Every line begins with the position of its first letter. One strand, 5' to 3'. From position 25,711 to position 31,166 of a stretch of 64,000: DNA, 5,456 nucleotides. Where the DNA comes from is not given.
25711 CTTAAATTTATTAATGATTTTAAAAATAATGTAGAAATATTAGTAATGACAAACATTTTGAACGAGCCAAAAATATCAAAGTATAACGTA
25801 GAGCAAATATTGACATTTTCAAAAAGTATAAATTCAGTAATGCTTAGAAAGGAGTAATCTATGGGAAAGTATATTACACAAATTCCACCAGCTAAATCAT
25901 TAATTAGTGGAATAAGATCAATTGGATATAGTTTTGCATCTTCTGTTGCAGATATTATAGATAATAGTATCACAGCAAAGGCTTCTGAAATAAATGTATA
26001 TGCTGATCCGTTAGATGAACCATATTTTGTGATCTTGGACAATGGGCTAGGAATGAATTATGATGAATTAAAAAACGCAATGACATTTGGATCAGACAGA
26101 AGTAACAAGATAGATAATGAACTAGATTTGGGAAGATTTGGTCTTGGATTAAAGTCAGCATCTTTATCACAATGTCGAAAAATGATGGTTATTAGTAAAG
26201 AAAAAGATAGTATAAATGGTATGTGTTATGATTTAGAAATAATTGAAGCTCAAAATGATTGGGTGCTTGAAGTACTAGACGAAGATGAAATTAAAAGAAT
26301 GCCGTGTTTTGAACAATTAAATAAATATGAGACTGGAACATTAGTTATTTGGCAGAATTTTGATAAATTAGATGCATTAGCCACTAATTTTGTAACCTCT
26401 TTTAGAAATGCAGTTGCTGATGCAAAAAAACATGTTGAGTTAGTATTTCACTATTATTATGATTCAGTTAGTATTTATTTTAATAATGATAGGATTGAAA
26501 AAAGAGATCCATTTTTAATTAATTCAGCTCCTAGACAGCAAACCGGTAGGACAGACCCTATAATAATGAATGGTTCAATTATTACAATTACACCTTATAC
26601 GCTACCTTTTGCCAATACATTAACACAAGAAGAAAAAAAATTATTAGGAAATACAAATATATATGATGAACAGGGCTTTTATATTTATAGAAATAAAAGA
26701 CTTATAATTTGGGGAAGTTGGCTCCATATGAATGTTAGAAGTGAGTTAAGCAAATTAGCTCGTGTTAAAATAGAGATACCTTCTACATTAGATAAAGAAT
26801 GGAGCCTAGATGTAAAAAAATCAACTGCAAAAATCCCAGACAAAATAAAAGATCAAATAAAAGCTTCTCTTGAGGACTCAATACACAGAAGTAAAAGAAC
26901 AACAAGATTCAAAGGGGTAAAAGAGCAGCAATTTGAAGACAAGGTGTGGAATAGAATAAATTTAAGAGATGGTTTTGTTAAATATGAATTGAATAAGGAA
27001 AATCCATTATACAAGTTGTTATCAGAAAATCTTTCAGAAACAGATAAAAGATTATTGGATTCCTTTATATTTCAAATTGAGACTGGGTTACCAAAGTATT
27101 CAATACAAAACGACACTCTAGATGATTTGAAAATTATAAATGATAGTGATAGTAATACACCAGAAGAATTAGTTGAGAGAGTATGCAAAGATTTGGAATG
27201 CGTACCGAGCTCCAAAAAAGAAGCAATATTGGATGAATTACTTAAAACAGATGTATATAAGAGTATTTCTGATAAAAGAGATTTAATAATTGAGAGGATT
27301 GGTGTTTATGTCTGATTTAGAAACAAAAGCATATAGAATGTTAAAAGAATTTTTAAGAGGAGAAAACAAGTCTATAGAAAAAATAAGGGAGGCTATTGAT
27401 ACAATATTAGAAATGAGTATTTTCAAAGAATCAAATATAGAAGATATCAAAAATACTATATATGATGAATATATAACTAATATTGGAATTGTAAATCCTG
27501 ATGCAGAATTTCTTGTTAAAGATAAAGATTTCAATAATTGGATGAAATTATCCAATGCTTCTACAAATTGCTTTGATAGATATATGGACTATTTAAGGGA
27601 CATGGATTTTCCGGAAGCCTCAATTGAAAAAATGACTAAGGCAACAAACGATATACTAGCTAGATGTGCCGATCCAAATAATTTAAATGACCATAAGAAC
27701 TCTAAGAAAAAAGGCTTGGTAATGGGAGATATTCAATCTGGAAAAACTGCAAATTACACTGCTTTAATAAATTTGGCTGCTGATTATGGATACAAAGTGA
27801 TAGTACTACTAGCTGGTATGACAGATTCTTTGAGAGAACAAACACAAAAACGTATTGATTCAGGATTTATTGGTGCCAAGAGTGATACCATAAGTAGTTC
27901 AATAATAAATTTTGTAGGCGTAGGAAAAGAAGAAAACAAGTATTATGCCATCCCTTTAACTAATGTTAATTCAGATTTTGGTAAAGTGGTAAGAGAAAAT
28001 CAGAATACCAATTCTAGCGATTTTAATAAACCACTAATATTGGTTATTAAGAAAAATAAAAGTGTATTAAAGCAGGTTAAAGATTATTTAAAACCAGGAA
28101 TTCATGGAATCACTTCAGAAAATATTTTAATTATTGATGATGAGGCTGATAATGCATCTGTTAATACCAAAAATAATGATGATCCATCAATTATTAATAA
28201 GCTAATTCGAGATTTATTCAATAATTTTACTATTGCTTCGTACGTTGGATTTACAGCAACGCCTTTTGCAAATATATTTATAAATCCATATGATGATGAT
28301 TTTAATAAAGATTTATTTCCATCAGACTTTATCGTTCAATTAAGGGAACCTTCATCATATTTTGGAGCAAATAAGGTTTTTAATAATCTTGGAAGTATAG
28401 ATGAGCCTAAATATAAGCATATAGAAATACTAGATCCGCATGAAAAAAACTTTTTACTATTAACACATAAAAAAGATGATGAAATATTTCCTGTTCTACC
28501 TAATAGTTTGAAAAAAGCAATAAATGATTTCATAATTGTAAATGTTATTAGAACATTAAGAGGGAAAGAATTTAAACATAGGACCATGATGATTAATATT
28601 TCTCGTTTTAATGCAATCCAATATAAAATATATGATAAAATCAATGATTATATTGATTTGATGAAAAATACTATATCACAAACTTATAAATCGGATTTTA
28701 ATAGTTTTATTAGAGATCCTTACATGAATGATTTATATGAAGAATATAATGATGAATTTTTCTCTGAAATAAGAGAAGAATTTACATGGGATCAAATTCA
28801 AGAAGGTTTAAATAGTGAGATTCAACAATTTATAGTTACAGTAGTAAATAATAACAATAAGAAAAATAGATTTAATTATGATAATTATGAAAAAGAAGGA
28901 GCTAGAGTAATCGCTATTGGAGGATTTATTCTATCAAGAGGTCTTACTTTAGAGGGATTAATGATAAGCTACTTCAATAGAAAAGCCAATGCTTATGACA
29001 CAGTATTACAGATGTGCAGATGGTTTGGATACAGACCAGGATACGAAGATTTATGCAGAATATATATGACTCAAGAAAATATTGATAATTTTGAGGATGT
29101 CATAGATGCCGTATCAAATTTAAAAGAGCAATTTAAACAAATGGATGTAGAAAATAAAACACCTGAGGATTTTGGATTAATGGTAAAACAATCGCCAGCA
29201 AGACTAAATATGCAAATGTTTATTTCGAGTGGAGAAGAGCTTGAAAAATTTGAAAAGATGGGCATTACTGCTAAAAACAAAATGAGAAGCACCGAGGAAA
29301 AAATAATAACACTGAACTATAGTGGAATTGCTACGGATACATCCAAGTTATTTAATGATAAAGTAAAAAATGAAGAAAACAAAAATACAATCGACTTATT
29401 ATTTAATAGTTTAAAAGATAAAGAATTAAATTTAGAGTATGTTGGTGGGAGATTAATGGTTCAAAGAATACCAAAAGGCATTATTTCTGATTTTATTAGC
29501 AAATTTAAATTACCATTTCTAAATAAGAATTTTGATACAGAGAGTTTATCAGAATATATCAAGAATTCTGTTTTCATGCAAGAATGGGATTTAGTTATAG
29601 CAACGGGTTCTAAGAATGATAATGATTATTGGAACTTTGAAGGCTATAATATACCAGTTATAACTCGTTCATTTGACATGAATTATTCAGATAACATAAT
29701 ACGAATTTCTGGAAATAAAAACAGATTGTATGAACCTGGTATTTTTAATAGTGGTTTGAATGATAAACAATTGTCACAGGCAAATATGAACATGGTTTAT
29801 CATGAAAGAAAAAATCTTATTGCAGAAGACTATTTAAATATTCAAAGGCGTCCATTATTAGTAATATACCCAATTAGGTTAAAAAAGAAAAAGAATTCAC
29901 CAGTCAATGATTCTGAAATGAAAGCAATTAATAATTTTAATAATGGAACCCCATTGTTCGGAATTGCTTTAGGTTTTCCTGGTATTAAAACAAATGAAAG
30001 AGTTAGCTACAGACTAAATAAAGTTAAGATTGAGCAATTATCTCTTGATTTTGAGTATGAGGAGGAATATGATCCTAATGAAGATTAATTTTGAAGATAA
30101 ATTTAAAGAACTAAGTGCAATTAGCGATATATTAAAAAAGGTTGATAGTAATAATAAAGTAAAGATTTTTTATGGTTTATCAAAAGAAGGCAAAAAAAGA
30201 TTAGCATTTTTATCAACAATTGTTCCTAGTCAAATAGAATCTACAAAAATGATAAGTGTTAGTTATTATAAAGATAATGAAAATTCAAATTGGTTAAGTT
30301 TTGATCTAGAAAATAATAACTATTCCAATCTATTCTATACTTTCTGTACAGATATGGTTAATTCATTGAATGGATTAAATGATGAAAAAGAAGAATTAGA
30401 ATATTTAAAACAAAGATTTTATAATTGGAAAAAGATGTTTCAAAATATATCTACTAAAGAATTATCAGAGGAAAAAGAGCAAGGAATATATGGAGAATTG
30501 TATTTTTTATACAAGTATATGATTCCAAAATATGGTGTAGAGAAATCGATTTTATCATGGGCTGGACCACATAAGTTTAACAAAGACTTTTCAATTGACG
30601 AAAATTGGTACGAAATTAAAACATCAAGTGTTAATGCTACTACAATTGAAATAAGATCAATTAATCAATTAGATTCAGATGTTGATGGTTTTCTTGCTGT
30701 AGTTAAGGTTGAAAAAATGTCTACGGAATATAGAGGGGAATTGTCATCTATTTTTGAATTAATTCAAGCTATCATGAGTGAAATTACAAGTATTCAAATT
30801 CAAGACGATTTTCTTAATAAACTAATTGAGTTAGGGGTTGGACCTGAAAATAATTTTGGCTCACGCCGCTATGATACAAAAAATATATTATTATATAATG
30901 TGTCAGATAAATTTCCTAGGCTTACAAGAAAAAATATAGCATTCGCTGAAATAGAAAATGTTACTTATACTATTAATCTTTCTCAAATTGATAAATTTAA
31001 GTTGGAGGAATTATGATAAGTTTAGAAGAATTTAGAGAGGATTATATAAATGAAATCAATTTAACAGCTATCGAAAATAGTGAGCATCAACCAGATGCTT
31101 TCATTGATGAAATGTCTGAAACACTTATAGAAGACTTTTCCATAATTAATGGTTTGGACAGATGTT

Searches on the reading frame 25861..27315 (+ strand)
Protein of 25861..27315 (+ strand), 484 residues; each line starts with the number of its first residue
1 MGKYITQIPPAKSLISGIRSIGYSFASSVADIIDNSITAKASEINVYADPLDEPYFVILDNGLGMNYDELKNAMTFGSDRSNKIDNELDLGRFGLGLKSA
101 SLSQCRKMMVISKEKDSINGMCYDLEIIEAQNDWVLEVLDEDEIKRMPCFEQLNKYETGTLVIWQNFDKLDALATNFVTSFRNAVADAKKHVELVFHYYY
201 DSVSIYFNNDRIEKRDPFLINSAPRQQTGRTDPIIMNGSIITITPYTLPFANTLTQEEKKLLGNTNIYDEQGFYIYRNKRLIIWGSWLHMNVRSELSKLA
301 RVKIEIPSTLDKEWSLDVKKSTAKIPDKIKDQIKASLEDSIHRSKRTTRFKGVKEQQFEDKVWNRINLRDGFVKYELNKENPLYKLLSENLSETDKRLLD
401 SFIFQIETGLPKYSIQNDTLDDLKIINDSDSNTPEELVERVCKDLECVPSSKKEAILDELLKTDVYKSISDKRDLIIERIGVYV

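Call 55: search_protein_families(library=pfam, proteins=[window:25861-27315:+], max_evalue=0.0001)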
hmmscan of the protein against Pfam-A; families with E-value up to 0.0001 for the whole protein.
window:25861-27315:+ (484 aa): 1 family
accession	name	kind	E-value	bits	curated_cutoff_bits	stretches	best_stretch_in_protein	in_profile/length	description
PF13589.12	HATPase_c_3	-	1.8e-32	112.7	25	1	23-160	1-137/137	Histidine kinase-, DNA gyrase B-, and HSP90-like ATPase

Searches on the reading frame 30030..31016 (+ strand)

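Call 55: search_protein_families(library=pfam, proteins=[window:30030-31016:+], max_evalue=0.0001)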
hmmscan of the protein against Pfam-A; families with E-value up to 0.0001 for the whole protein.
window:30030-31016:+ (328 aa): 1 family
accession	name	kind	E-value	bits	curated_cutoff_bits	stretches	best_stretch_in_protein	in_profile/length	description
PF14390.12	DUF4420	-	1.2e-53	182.8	27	1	35-318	19-306/306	Putative PD-(D/E)XK family member, (DUF4420)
